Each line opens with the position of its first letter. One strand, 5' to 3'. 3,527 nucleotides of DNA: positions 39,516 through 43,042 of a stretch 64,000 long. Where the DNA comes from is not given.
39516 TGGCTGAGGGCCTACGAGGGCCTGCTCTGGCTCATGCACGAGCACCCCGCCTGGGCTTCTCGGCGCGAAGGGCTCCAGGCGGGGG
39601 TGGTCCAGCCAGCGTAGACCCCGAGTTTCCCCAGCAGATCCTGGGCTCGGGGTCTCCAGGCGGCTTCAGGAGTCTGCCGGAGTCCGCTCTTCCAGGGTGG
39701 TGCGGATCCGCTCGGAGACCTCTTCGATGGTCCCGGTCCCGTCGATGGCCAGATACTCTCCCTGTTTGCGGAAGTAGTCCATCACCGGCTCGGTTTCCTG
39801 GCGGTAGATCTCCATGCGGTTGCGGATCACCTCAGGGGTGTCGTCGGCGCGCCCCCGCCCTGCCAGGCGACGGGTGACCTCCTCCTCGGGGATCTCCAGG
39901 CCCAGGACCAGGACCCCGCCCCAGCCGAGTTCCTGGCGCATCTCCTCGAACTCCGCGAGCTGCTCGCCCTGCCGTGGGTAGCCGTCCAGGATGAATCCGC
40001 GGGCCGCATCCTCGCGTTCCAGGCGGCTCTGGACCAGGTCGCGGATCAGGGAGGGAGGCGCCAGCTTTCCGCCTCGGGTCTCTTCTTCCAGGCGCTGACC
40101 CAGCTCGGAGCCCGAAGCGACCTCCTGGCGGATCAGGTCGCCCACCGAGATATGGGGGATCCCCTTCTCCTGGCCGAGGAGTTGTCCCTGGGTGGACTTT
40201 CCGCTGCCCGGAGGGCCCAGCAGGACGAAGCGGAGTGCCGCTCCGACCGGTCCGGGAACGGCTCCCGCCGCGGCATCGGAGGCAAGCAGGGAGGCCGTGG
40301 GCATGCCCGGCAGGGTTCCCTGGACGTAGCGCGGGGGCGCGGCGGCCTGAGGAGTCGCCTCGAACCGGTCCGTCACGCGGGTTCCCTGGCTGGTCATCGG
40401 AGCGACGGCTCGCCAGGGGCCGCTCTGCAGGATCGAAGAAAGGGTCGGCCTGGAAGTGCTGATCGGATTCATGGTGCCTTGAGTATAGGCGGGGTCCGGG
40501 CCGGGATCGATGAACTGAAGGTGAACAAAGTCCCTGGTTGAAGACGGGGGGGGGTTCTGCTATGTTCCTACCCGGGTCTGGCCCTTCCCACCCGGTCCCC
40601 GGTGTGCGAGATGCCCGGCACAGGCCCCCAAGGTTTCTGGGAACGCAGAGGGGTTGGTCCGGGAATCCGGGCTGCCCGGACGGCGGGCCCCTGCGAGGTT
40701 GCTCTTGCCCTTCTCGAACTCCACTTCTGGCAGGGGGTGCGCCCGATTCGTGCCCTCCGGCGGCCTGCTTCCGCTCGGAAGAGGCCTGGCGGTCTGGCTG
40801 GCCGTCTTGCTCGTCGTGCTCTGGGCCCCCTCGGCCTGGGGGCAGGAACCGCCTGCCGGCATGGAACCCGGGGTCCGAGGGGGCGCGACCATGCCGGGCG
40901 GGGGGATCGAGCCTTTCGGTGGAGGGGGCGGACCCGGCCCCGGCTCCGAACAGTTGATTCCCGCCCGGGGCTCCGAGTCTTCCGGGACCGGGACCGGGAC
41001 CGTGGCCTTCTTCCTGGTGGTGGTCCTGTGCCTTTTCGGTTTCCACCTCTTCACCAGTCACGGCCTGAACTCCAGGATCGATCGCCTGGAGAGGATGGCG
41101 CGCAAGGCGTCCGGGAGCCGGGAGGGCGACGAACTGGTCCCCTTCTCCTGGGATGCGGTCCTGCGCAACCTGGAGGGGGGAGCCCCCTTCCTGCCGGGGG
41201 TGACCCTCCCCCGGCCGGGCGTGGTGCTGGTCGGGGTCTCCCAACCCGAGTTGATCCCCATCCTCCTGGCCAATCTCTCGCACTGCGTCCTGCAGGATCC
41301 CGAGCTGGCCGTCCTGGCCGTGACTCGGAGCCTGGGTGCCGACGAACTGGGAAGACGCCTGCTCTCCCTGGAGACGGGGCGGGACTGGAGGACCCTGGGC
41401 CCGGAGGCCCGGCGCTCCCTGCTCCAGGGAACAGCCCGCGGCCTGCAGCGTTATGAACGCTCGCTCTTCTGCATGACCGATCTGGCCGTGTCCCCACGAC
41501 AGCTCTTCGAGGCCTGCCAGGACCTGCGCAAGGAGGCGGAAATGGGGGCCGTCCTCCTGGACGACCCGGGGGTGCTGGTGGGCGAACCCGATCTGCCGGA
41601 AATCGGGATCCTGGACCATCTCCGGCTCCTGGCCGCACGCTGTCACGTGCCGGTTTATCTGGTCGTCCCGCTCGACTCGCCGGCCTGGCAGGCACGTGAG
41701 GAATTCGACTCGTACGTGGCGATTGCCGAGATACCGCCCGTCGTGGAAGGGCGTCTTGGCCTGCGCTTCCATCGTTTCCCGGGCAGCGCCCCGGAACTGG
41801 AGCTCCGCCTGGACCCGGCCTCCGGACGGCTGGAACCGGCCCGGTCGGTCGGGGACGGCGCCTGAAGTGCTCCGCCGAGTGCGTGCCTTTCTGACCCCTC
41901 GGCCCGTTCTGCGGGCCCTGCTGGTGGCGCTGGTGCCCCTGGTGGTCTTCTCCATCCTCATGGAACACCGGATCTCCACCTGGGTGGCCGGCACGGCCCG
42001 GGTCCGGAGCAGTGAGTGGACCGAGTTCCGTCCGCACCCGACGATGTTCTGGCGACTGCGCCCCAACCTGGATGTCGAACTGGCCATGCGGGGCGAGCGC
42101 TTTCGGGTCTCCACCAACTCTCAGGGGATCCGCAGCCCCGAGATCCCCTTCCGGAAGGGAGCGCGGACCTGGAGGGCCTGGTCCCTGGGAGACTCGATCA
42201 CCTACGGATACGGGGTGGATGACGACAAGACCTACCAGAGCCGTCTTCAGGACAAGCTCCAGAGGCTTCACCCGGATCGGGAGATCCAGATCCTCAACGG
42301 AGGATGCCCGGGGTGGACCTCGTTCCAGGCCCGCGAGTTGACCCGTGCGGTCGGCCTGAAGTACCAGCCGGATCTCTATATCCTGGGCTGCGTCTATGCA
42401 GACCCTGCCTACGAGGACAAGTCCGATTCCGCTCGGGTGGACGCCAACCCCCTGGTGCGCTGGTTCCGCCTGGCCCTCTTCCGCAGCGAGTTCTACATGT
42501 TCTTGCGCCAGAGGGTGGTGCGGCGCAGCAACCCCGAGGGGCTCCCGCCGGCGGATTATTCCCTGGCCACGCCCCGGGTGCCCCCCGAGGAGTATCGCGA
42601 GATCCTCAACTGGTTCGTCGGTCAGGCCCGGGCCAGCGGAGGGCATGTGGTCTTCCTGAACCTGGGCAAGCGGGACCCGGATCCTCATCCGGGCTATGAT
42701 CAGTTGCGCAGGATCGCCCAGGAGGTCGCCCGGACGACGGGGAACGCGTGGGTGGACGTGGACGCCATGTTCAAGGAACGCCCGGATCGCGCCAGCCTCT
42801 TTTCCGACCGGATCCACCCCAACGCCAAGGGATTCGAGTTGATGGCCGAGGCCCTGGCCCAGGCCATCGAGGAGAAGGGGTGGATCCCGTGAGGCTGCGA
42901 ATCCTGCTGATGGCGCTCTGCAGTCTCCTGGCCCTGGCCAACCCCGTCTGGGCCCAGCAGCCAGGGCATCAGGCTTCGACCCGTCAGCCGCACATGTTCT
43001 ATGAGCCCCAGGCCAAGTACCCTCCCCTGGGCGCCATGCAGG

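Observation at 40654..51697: Nine-gene, about 11-kb translationally coupled operon: candidate undescribed envelope-glycan assembly or remodelling system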

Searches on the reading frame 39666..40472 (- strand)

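Call 38: search_protein_families(library=pfam, proteins=[window:39666-40472:-], max_evalue=0.01)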
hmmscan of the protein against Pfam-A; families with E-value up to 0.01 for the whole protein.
window:39666-40472:- (268 aa): 4 families
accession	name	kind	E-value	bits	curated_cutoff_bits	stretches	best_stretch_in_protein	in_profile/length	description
PF00406.28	ADK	-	3.5e-39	134.8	26.8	1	84-238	1-150/151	Adenylate kinase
PF13207.12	AAA_17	-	4.1e-26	92.3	27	1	85-217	1-136/136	AAA domain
PF13671.12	AAA_33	-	2.2e-07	31.7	27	1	83-226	3-139/143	AAA domain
PF13238.12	AAA_18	-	2.3e-06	28.5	29.4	1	84-214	3-119/128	AAA domain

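Call 60: search_protein_families(library=ncbifam, proteins=[window:39666-40472:-], max_evalue=0.001)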
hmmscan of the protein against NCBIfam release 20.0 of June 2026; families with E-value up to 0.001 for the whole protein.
window:39666-40472:- (268 aa): 21 families
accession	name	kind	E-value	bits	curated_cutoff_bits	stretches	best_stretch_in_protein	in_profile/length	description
NF001381.0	PRK00279.1-3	equivalog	4.5e-55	186.3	187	1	80-262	1-187/188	adenylate kinase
NF002700.0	PRK02496.1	equivalog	3.1e-54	183.4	262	1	81-261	3-183/184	adenylate kinase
TIGR01351.1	adk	subfamily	2.1e-49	168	168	2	81-206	1-127/212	adenylate kinase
NF001380.0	PRK00279.1-2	equivalog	2e-46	158.1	251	2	80-206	1-127/216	adenylate kinase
NF011104.0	PRK14531.1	equivalog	1.4e-43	148.7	160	1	81-260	4-182/183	adenylate kinase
NF011100.0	PRK14527.1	equivalog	3.5e-41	140.9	154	1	82-260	9-190/191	adenylate kinase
NF011105.0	PRK14532.1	equivalog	1.1e-40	139.2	162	1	82-262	3-187/189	adenylate kinase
NF001379.0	PRK00279.1-1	equivalog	1.5e-37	129.1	268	2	80-206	1-123/216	adenylate kinase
NF011101.0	PRK14528.1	equivalog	2.2e-36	125.3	195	1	81-259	3-185/187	adenylate kinase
NF001387.0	PRK00279.2-5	equivalog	2.9e-36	125.1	373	2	83-206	4-125/224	adenylate kinase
NF010381.0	PRK13808.1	equivalog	7.9e-36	124.1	426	1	80-261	1-192/335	adenylate kinase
TIGR01359.1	UMP_CMP_kin_fam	subfamily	8.5e-36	123.6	207.6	1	84-260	4-184/185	UMP-CMP kinase family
NF001385.0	PRK00279.2-3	equivalog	2.9e-35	121.8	315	2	80-206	5-130/213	adenylate kinase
TIGR01360.1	aden_kin_iso1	equivalog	6.1e-35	120.6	284.1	1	83-260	7-185/188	adenylate kinase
NF001384.0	PRK00279.2-2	equivalog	5.5e-32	111.1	152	1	82-261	5-187/191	adenylate kinase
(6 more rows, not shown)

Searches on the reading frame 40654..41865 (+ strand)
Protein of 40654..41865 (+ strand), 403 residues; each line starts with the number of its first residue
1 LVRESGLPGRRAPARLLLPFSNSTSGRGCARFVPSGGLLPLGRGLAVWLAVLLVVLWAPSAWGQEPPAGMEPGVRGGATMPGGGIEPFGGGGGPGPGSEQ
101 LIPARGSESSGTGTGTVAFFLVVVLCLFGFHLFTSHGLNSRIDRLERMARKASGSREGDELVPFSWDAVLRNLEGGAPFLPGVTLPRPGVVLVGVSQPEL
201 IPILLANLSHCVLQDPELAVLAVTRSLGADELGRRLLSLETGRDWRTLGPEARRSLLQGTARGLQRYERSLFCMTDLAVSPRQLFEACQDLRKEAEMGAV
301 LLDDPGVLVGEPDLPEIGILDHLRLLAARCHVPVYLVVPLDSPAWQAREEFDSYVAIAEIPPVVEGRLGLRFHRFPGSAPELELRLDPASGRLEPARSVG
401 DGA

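Call 4: search_protein_families(library=pfam, proteins=[window:40654-41865:+], max_evalue=0.1)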
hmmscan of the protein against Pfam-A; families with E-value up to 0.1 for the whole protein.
window:40654-41865:+ (403 aa): 0 families

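Call 5: search_protein_families(library=ncbifam, proteins=[window:40654-41865:+], max_evalue=0.1)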
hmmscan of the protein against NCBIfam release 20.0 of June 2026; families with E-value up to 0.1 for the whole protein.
window:40654-41865:+ (403 aa): 0 families
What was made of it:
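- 40654..41865 (+): g1: type-I bitopic protein. It has a signal peptide, a Gly/Pro-rich ectodomain, one TM helix, and a cytoplasmic DnaB-type RecA-fold domain without Walker A (a pseudo-ATPase). The start is uncertain (TTG 40654 or GTG 40750). There is no Pfam or NCBIfam hit (calls 4, 5).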

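Call 16: find_homologous_proteins(query=window:40654-41865:+)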
Query window:40654-41865:+ (403 aa): 17 proteins with E <= 0.001 among 8000 candidates.
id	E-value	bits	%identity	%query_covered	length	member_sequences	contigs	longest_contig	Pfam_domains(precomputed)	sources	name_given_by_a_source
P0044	1.3e-210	717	100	80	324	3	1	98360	-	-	-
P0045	2.4e-183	628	77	94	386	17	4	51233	-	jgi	-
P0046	6.8e-168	577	71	94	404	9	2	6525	-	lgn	-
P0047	1.5e-162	559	79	80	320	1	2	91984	-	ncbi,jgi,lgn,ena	-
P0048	4.3e-139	482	65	84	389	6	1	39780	-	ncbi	-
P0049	3.6e-130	452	64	83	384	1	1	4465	-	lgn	-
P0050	5.6e-130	452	64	83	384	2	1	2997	-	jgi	-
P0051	3.2e-126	439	61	85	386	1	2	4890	-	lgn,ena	-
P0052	6.1e-105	369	61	70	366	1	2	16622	-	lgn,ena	-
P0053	7.8e-100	352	60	71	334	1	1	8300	-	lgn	-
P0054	9.0e-100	352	59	70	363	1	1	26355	-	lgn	-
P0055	6.8e-99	349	61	67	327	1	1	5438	-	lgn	-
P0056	1.4e-88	315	57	68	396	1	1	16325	-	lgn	-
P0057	2.4e-75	272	42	79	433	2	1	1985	-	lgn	-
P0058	2.6e-67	245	44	68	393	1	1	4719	-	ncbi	-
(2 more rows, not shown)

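Call 24: search_solved_structures(query=A2, max_evalue=10, show_alignments=3)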
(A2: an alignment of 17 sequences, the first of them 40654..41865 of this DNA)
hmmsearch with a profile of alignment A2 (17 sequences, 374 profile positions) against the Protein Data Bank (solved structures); distinct sequences matched with E-value up to 10: 2.
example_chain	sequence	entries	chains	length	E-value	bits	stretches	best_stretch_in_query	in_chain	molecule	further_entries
2r6a_A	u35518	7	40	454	0.032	16.2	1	250-326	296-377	Replicative helicase | Replicative DNA helicase DnaB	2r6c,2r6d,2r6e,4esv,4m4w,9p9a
2vye_A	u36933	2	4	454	0.037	16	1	250-326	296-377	REPLICATIVE DNA HELICASE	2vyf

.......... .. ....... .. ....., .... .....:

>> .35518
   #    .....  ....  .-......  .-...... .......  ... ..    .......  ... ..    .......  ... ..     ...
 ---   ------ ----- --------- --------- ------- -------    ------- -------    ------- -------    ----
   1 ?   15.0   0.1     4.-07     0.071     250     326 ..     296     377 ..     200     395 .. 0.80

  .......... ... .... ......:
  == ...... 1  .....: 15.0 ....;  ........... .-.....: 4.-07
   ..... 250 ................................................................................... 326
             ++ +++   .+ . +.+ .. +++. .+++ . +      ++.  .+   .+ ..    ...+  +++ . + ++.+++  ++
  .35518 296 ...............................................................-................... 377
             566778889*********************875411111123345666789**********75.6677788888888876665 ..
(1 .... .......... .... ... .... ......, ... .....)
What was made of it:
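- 40654..41865 (+): A profile search against PDB finds only the DnaB C-terminal domain, E 0.03 (call 24).
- On DnaB-family / RecA-superfamily ATPases: A profile search against PDB finds DnaB at 0.03 (call 24).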

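Call 44: predict_structure(alignment_id=A2)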
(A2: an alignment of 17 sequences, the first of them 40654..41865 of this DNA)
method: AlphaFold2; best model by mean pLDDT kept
length: 403 residues; sequences in the alignment: 17
mean_pLDDT: 71.3   pTM: 0.60
mean pLDDT of the five models: 71.3, 70.2, 70.1, 69.9, 69.4
residues with pLDDT >= 90: 107; 70-90: 147; 50-70: 42; < 50: 107
segments of 3 or more residues with pLDDT < 50: 1-39, 58-112, 153-161, 400-403
pLDDT, mean of each block of 10 residues (from residue 1): 35 38 31 37 75 66 38 36 36 35 38 64 80 62 64 48 66 81 89 95 95 91 89 92 89 86 84 84 88 89 81 68 87 93 89 90 92 89 91 78 38
secondary structure, 60 per line:
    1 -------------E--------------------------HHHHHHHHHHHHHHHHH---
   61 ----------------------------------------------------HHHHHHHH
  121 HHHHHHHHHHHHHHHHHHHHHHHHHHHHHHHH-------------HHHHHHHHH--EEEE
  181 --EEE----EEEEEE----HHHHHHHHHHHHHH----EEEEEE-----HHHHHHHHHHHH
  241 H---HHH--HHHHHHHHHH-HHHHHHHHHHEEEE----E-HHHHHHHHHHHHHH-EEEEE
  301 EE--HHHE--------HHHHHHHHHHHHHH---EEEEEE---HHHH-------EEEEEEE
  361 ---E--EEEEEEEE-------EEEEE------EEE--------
elements in order: H41-57 H113-152 H166-174 E177-180 E183-185 E190-195 H200-213 E218-223 H229-241 H250-259 H261-270 E271-274 H281-294 E296-302 H317-330 E334-339 H343-346 E354-360 E367-374 E382-386 E393-395
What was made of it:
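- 40654..41865 (+): In the AF2 model the cytoplasmic domain has pLDDT 85-95 (call 44).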

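Call 47: fold_search(model_id=the predicted structure, library=pdb)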
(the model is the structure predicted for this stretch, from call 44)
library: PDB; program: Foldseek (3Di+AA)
matches with E <= 10: 1802; with E <= 0.001: 623
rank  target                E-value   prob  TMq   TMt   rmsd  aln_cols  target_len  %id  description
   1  7qxm_D                2.4e-12  1.00  0.47  0.44  13.2       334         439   14  Crystal structure of the Vibrio cholerae replicative helicase (DnaB) (released 2022-05-25)
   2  7qxm_B                6.8e-12  1.00  0.46  0.42  13.7       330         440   14  Crystal structure of the Vibrio cholerae replicative helicase (DnaB) (released 2022-05-25)
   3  2r6d_A                7.7e-12  1.00  0.46  0.46  18.2       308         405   14  Crystal Form B1 (released 2008-06-10)
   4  2r6d_E                8.7e-12  1.00  0.47  0.48  16.4       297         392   14  Crystal Form B1 (released 2008-06-10)
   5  2r6d_B                8.7e-12  1.00  0.45  0.48  10.3       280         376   14  Crystal Form B1 (released 2008-06-10)
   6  6t66_F                1.0e-11  1.00  0.47  0.43  13.7       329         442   14  Crystal structure of the Vibrio cholerae replicative helicase (DnaB) with GDP-AlF4 (released 2021-04-28)
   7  9oa1_D                1.1e-11  1.00  0.48  0.43  12.6       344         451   15  Ecoli DnaB helicase and Phage Lambda loader P with ADP-Mg in a 6:5 stoichiometry ratio. (released 2025-07-16)
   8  8a3v_B                1.4e-11  1.00  0.47  0.43  13.4       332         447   14  Crystal structure of the Vibrio cholerae replicative helicase (VcDnaB) in complex with its loader protein (VcDciA) (released 2023-02-15)
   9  9oa1_B                1.4e-11  1.00  0.47  0.42  12.6       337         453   15  Ecoli DnaB helicase and Phage Lambda loader P with ADP-Mg in a 6:5 stoichiometry ratio. (released 2025-07-16)
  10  8a3v_A                1.5e-11  1.00  0.48  0.43  13.2       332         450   14  Crystal structure of the Vibrio cholerae replicative helicase (VcDnaB) in complex with its loader protein (VcDciA) (released 2023-02-15)
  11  6kza_B                1.5e-11  1.00  0.46  0.61  12.5       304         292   15  Crystal structure of the complex of the interaction domains of E. coli DnaB helicase and DnaC helicase loader (released 2019-11-20)
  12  2r6d_C                1.9e-11  1.00  0.47  0.47  15.3       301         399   16  Crystal Form B1 (released 2008-06-10)
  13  7qxm_E                1.9e-11  1.00  0.46  0.42  14.5       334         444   15  Crystal structure of the Vibrio cholerae replicative helicase (DnaB) (released 2022-05-25)
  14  6t66_A                2.3e-11  1.00  0.48  0.44  13.4       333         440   14  Crystal structure of the Vibrio cholerae replicative helicase (DnaB) with GDP-AlF4 (released 2021-04-28)
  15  6t66_B                2.3e-11  1.00  0.47  0.43  13.9       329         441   14  Crystal structure of the Vibrio cholerae replicative helicase (DnaB) with GDP-AlF4 (released 2021-04-28)
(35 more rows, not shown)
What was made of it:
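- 40654..41865 (+): Foldseek matches DnaB and T7 gp4 at E 2e-12, probability 1.0 (call 47).
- On DnaB-family / RecA-superfamily ATPases: Foldseek gives E 2.4e-12 to DnaB (call 47).
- Closest known: DnaB / T7 gp4 replicative helicase C-terminal RecA-like domain. Same: The fold of the cytoplasmic domain of g1 (and g3) matches, including the Walker-B-like strand and the following helix-strand (calls 24, 47).
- Checked: The bitopic proteins are RecA/DnaB-like: Foldseek E 2e-12 (call 47).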

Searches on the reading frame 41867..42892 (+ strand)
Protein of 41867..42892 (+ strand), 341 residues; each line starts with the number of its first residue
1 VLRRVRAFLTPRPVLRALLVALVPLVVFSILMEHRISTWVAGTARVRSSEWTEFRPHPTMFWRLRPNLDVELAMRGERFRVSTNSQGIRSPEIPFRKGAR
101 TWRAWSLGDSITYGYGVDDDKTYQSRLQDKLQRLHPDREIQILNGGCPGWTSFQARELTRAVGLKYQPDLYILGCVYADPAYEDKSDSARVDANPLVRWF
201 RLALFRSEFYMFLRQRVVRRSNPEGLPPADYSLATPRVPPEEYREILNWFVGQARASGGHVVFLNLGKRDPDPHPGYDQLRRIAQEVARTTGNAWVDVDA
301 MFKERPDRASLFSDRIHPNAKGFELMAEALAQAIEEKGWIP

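Call 4: search_protein_families(library=pfam, proteins=[window:41867-42892:+], max_evalue=0.1)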
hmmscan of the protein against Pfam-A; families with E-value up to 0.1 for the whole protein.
window:41867-42892:+ (341 aa): 2 families
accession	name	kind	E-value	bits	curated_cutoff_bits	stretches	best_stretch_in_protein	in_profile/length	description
PF13472.12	Lipase_GDSL_2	-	3e-19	70.6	32.9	1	107-324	2-177/178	GDSL-like Lipase/Acylhydrolase family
PF00657.28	Lipase_GDSL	-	7.7e-08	33.2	23.6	1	107-330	4-208/208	GDSL-like Lipase/Acylhydrolase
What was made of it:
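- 41867..42892 (+): g2: N-terminally membrane-anchored SGNH/GDSL hydrolase. The catalytic domain is predicted to lie outside the cytoplasm. Pfam Lipase_GDSL_2 3e-19 (call 4).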

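Call 5: search_protein_families(library=ncbifam, proteins=[window:41867-42892:+], max_evalue=0.1)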
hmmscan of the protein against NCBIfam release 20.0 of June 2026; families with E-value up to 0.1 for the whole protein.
window:41867-42892:+ (341 aa): 6 families
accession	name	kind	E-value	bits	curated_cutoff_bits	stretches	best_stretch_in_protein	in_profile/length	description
NF047474.1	GDSL_LA_2486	hypoth_equivalog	1.9e-09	37.2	300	1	62-133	46-118/326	LA_2486 family SGNH/GDSL-type esterase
NF042968.1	AcxylEst_AxeA1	equivalog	3.7e-05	22.2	700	1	281-329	412-458/459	acetylxylan esterase AxeA1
NF045548.1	GDSL_lipase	equivalog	0.00063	19.3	300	1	277-335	168-226/231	Rv0518 family GDSL lipase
NF047594.1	LIC10707_fam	equivalog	0.0038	16.3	380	1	310-340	328-358/406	LIC10707 family hydrolase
NF047475.1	GDSL_LA_2490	hypoth_equivalog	0.016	14.5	325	1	80-128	64-109/431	LA_2490 family SGNH/GDSL-type esterase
NF007819.1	PRK10528.1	equivalog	0.017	14.8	270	1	107-168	34-93/210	multifunctional acyl-CoA thioesterase I/protease I/lysophospholipase L1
